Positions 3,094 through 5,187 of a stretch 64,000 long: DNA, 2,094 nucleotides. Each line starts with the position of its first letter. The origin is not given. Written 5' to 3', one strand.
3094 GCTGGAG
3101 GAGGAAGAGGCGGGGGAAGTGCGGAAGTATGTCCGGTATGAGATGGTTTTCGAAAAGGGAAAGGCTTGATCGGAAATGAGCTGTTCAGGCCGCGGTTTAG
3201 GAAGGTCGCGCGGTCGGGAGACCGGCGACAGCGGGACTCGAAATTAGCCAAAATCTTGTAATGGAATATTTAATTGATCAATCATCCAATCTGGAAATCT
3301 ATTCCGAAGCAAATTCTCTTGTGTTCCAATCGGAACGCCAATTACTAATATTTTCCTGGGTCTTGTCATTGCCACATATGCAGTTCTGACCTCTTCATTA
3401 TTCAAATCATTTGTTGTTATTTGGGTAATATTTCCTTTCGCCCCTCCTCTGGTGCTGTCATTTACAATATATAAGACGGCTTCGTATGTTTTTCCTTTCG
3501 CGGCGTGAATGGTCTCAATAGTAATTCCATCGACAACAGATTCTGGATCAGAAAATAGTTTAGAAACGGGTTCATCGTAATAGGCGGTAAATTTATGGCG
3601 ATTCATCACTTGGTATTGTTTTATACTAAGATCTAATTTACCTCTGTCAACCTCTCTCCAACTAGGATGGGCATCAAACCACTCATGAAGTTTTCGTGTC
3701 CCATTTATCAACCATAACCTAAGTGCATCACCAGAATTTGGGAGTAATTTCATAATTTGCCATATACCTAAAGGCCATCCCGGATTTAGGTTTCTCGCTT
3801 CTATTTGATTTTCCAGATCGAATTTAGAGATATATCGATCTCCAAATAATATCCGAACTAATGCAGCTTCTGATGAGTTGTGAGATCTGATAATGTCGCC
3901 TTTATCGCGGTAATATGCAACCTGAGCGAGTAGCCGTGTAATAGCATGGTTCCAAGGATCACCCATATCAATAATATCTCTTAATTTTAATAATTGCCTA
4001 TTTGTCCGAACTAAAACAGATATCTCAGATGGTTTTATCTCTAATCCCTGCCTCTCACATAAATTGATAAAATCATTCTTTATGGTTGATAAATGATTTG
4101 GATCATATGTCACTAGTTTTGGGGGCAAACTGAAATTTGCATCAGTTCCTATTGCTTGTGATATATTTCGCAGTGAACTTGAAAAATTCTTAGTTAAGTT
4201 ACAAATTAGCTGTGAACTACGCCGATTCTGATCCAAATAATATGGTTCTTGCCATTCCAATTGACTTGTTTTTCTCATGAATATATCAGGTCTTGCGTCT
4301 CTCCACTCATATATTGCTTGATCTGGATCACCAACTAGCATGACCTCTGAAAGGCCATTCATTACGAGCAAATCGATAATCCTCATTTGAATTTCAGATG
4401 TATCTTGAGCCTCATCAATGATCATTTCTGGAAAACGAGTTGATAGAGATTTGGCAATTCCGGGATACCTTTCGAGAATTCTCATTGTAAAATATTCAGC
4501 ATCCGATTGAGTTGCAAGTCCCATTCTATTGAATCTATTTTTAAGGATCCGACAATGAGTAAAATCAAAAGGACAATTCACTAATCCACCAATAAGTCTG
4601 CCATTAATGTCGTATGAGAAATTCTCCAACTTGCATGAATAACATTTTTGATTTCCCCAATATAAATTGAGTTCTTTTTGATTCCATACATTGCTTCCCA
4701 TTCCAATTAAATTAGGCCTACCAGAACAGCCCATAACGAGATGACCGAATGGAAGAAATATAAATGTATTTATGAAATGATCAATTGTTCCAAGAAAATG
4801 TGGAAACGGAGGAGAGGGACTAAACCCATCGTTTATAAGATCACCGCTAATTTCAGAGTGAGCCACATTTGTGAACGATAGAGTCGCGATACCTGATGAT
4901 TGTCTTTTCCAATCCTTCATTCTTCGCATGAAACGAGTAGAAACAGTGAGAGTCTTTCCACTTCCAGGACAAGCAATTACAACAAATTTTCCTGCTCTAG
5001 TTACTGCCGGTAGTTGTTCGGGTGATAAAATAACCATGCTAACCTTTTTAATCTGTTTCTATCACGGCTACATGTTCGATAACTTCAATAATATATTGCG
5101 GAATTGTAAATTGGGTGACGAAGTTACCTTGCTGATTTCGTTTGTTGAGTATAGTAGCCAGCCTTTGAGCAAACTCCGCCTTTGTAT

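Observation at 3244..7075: Gabija-like two-gene defence module (Class 2 OLD ATPase-TOPRIM plus UvrD-like helicase) on a low-GC island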

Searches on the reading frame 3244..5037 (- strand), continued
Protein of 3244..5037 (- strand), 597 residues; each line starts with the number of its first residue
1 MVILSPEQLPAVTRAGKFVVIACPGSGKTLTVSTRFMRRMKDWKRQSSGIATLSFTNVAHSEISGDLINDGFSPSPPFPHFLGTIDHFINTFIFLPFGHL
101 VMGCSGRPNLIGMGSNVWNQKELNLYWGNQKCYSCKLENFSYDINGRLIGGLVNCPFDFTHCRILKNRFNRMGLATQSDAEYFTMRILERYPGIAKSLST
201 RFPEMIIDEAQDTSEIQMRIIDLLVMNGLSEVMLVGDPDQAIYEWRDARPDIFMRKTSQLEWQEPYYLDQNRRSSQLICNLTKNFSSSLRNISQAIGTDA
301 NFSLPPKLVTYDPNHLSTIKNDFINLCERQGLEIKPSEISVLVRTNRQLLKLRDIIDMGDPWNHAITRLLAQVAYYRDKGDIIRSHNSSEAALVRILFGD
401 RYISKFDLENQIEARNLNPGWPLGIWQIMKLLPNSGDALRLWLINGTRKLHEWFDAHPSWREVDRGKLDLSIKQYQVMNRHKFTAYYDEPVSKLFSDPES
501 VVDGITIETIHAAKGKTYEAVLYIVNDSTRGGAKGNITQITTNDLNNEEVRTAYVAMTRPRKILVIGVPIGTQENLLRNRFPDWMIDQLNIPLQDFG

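Call 33: search_solved_structures(query=A2, show_alignments=3, max_evalue=1e-8)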
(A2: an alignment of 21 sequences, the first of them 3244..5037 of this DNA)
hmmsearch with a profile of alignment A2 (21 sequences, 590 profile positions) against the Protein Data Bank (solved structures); distinct sequences matched with E-value up to 1e-8: 23.
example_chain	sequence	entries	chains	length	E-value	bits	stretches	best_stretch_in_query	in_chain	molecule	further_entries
1pjr_A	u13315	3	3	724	1.1e-28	103.3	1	189-360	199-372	PCRA | ATP-DEPENDENT HELICASE PCRA | HELICASE PCRA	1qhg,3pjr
1uaa_A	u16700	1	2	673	2e-27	99.2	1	194-355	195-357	PROTEIN (ATP-DEPENDENT DNA HELICASE REP.)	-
3lfu_A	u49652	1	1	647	5.6e-27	97.7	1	4-354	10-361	DNA helicase II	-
2is1_A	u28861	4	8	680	6.4e-27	97.5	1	4-356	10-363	DNA helicase II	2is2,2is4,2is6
9dci_A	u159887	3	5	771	3.3e-26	95.1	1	190-360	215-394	ATP-dependent DNA helicase UvrD1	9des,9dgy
8jqb_E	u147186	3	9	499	2.1e-24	89.2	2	189-359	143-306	Gabija protein GajB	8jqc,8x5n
8iud_A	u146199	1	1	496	8e-24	87.3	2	189-359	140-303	Gabija protein GajB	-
8j4t_G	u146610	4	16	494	8.8e-24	87.2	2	189-359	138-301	Gabija protein GajB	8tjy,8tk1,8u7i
8sm3_B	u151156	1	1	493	1.1e-23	86.8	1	189-359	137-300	Gabija protein GajB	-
2pjr_A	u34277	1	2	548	1.1e-21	80.2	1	189-360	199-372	PROTEIN (HELICASE PCRA)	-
4c2u_A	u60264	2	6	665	5.6e-21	77.9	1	190-358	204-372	DNA HELICASE II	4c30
4c2t_A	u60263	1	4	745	9.4e-21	77.1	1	190-358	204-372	DNA HELICASE II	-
3u44_A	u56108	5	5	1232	1.2e-19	73.5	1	200-290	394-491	ATP-dependent helicase/nuclease subunit A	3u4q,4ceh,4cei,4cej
1qhh_B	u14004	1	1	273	5e-14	54.9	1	189-361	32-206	PROTEIN (PCRA (SUBUNIT))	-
6ppu_B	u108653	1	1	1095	4.3e-13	51.8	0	190-255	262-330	UvrD/REP helicase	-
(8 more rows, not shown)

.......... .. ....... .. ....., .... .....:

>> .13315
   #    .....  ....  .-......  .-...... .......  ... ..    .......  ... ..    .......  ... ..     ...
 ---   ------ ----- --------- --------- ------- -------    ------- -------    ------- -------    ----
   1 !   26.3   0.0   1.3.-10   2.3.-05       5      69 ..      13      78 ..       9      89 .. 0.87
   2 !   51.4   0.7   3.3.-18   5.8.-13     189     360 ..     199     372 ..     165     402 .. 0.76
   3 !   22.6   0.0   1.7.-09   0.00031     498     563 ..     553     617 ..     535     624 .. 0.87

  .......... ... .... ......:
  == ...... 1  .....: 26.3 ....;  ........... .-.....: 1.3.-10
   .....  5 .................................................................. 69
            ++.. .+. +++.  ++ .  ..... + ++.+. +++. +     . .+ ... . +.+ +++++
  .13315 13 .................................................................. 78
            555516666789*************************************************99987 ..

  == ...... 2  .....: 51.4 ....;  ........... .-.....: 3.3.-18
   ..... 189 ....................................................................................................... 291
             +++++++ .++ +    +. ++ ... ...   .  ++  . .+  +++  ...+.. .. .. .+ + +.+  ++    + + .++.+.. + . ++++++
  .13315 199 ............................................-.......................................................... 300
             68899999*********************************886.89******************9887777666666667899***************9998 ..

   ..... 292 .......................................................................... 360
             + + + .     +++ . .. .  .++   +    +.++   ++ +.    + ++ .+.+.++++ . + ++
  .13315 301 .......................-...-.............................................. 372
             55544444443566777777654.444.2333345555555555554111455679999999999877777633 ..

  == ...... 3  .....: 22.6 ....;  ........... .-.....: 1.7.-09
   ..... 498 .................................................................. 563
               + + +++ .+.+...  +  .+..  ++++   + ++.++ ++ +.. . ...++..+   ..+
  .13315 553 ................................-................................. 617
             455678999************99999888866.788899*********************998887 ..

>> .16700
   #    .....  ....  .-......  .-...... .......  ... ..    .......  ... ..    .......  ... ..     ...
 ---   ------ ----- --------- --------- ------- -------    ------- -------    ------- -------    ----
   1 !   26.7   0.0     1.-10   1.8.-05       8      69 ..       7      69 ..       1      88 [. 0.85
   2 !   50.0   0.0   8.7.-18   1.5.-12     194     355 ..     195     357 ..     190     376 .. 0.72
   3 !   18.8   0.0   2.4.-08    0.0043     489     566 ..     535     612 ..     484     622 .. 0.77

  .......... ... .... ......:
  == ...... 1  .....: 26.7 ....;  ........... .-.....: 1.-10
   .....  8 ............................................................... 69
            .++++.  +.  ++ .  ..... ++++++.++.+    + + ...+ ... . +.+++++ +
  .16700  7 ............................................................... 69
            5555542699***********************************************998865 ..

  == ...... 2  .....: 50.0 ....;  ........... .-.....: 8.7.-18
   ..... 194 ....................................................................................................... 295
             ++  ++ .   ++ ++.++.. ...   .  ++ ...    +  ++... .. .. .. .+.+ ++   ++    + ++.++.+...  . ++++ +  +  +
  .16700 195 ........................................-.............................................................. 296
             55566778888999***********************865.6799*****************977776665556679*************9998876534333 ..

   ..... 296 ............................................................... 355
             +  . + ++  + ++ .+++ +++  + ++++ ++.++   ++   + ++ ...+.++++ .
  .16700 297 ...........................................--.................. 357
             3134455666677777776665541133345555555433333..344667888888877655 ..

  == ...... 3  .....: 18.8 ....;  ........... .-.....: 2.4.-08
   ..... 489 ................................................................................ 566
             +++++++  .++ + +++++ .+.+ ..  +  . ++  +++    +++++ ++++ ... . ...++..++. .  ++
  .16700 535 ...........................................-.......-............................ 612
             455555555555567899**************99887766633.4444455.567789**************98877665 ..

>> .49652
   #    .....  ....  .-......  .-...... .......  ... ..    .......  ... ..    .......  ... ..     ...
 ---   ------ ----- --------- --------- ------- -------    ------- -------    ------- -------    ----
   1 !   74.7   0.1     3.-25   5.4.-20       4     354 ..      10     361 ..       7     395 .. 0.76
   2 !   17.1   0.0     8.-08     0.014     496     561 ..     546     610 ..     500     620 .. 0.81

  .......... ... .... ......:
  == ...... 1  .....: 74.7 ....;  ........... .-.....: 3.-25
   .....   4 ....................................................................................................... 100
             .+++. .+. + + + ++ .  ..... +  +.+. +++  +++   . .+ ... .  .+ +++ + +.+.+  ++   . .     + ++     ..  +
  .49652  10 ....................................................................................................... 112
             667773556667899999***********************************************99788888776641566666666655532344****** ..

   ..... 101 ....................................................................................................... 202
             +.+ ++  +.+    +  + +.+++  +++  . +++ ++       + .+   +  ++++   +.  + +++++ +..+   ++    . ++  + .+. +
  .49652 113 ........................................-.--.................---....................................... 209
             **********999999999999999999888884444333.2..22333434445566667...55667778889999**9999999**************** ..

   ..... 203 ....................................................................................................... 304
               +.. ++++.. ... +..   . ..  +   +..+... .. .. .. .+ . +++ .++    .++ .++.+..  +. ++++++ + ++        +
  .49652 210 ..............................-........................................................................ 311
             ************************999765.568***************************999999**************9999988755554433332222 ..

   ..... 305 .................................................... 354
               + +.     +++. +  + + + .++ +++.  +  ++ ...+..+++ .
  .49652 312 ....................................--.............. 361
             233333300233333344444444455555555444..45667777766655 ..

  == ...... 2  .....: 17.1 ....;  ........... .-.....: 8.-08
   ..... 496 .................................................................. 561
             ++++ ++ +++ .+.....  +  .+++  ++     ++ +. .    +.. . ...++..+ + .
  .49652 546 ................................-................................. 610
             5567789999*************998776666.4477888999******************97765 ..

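Call 52: predict_structure(alignment_id=A2)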
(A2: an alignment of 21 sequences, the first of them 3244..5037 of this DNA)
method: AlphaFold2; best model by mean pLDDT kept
length: 597 residues; sequences in the alignment: 21
mean_pLDDT: 86.8   pTM: 0.82
mean pLDDT of the five models: 86.8, 86.6, 85.3, 84.8, 83.7
residues with pLDDT >= 90: 332; 70-90: 209; 50-70: 38; < 50: 18
segments of 3 or more residues with pLDDT < 50: 114-122, 126-131
pLDDT, mean of each block of 10 residues (from residue 1): 84 94 91 94 92 86 89 86 92 93 83 51 47 60 83 65 80 86 96 97 95 91 95 94 69 88 91 94 92 92 95 90 95 94 88 78 88 93 90 84 70 86 92 95 96 90 83 82 87 82 89 89 84 81 92 94 96 93 94 86
secondary structure, 60 per line:
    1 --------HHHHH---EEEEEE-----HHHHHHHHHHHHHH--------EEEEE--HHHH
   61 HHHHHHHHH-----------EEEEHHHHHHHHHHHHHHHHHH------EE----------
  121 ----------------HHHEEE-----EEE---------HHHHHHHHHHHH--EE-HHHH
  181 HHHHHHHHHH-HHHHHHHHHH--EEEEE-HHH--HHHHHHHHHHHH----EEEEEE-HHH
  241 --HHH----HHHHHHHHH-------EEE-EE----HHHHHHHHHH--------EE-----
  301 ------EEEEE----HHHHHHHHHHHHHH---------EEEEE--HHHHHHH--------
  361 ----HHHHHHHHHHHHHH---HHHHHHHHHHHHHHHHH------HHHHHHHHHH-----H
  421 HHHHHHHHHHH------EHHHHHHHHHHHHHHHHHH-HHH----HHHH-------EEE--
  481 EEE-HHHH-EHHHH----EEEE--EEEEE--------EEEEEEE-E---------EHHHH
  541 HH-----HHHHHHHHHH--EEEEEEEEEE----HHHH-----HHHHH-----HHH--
elements in order: H9-13 E17-22 H28-41 E50-54 H57-69 E81-84 H85-102 E140-142 E148-150 H160-171 H177-190 H192-201 E204-208 H215-226 E231-236 H250-258 E266-268 H276-285 E307-311 H316-329 E339-343 H346-352 H365-378 H382-398 H405-414 H420-431 H439-456 H465-468 E476-478 E481-483 H485-488 H491-494 E499-502 E505-509 E518-524 H537-542 H548-557 E560-569 H574-577 H583-587
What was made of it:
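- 3244..5037 (-): gajB-like gene (597 aa), a UvrD/PcrA/Rep-type SF1A helicase-like (d)NTPase. AF2 pLDDT 86.8 (call 52).
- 4552..4644 (-): 4-Cys module of GajB (C132-x2-C135 ... C155-x6-C162) in the segment between motifs Ia and II. Putative structural metal site. Predicted secondary structure is a CxxC knuckle, a beta-hairpin (140-150), then a helix from 160 (call 52).
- Tried and rejected: Model coordinates are not exposed, so only the secondary-structure layout could be used (call 52).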

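Call 55: fold_search(model_id=the predicted structure, library=pdb)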
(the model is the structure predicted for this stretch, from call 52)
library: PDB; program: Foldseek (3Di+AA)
matches with E <= 10: 877; with E <= 0.001: 167
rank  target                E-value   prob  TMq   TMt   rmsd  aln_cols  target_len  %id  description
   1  3lfu                  1.2e-23  1.00  0.57  0.54  12.8       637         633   17  Crystal Structure of E. coli UvrD (released 2011-02-02)
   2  2is2_A                1.4e-23  1.00  0.60  0.56  13.2       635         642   18  Crystal structure of UvrD-DNA binary complex (released 2007-01-09)
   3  2is4_B                1.4e-23  1.00  0.58  0.55  11.5       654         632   18  Crystal structure of UvrD-DNA-ADPNP ternary complex (released 2007-01-09)
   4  2is6_A                1.5e-23  1.00  0.57  0.53  12.7       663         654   18  Crystal structure of UvrD-DNA-ADPMgF3 ternary complex (released 2007-01-09)
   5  2is6_B                1.6e-23  1.00  0.58  0.53  12.4       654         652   17  Crystal structure of UvrD-DNA-ADPMgF3 ternary complex (released 2007-01-09)
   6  4c30_F                5.6e-23  1.00  0.57  0.54  11.2       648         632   18  Crystal structure of Deinococcus radiodurans UvrD in complex with DNA, form 2 (released 2013-10-30)
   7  4c30_A                3.0e-22  1.00  0.53  0.50  12.3       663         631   18  Crystal structure of Deinococcus radiodurans UvrD in complex with DNA, form 2 (released 2013-10-30)
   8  2is1_A                3.1e-22  1.00  0.60  0.56  12.8       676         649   17  Crystal structure of UvrD-DNA-SO4 complex (released 2007-01-09)
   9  4c2t_D                4.3e-22  1.00  0.60  0.56  10.1       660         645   17  Crystal structure of full length Deinococcus radiodurans UvrD in complex with DNA (released 2013-10-30)
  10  4c2t_C                9.6e-22  1.00  0.60  0.55  10.6       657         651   18  Crystal structure of full length Deinococcus radiodurans UvrD in complex with DNA (released 2013-10-30)
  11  4c2u_A                1.1e-21  1.00  0.57  0.53  11.3       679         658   18  Crystal structure of Deinococcus radiodurans UvrD in complex with DNA, Form 1 (released 2013-10-30)
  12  1qhg                  1.5e-21  1.00  0.59  0.57  11.2       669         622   17  STRUCTURE OF DNA HELICASE MUTANT WITH ADPNP (released 1999-07-13)
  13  2is4_A                1.7e-21  1.00  0.58  0.54  11.4       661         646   18  Crystal structure of UvrD-DNA-ADPNP ternary complex (released 2007-01-09)
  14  4c2t_B                1.8e-21  1.00  0.55  0.52  12.1       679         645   17  Crystal structure of full length Deinococcus radiodurans UvrD in complex with DNA (released 2013-10-30)
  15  4c2t_A                2.0e-21  1.00  0.61  0.56  10.5       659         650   18  Crystal structure of full length Deinococcus radiodurans UvrD in complex with DNA (released 2013-10-30)
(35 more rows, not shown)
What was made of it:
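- Closest known: Bacillus cereus VD045 Gabija. Different: The GajB model is globally closer to UvrD than to BcGajB (call 55).
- The GajB model is globally closer to UvrD, PcrA and Rep (E ~1e-23) than to BcGajB (E ~5e-15) (call 55). The GajB model resembles UvrD, PcrA and Rep more than BcGajB (call 55).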

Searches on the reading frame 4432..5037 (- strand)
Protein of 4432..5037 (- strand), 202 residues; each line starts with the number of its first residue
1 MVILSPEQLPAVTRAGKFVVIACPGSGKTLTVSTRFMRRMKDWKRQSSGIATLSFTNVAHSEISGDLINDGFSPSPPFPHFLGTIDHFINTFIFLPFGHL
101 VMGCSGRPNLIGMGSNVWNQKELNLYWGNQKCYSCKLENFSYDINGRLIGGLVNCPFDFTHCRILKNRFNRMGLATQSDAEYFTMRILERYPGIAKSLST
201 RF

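Call 74: search_solved_structures(query=window:4432-5037:-, max_evalue=10, show_alignments=5)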
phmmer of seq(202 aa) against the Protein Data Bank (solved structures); distinct sequences matched with E-value up to 10: 7.
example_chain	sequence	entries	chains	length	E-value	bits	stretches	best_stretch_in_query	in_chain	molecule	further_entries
8jqb_E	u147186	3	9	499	0.00036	23.5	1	12-99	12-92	Gabija protein GajB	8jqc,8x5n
8iud_A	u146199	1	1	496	0.00038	23.4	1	12-99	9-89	Gabija protein GajB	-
8j4t_G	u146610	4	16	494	0.00041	23.3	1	12-99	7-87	Gabija protein GajB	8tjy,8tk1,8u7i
8sm3_B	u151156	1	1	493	0.00048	23.1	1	13-99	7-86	Gabija protein GajB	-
1uaa_A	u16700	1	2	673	0.74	12.7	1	4-63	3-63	PROTEIN (ATP-DEPENDENT DNA HELICASE REP.)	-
1qhh_A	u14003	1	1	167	1.2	12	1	4-63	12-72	PROTEIN (PCRA (SUBUNIT))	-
9rui_A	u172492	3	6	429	1.4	11.8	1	63-111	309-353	CdmB from Acetobacterium malicum subsp. dehalogenans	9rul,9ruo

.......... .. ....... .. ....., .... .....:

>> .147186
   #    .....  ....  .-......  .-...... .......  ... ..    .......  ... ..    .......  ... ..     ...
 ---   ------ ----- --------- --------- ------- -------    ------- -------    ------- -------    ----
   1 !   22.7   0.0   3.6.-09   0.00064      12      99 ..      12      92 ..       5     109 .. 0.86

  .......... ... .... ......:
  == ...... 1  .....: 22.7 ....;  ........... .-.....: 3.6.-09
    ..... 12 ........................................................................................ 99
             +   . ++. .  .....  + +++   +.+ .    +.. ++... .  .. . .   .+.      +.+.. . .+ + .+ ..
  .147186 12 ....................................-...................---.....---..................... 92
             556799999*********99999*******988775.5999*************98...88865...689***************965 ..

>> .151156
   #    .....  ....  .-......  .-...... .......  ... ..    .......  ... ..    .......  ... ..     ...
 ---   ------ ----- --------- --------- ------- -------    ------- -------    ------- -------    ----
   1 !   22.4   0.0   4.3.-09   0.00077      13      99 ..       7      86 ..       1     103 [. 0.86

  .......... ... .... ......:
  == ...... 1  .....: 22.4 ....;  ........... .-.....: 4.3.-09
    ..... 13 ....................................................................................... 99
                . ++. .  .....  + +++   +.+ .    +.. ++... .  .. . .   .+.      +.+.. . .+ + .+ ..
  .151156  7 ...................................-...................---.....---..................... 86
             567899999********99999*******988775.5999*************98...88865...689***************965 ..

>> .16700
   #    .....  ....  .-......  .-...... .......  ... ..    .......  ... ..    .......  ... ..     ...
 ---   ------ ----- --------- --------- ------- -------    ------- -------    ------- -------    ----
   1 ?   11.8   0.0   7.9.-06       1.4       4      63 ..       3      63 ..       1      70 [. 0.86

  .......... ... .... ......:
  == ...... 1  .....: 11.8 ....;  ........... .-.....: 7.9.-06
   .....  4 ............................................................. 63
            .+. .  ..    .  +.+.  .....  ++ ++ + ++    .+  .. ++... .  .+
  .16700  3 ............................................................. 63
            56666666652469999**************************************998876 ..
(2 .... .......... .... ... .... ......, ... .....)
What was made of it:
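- Closest known: Bacillus cereus VD045 Gabija. Different: About 34 extra residues lie between motifs Ia and II, including the 4-Cys module, and about 40-50 lie in the C-terminal half (calls 33, 74).
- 3244..5037 (-): The N-terminal 200 aa match BcGajB better than Rep or PcrA (call 74).
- Closest known: Bacillus cereus VD045 Gabija. Same: GajB shares the segment F(L/I)GT(I/N)D(H/G)F...PF with BcGajB (call 74).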
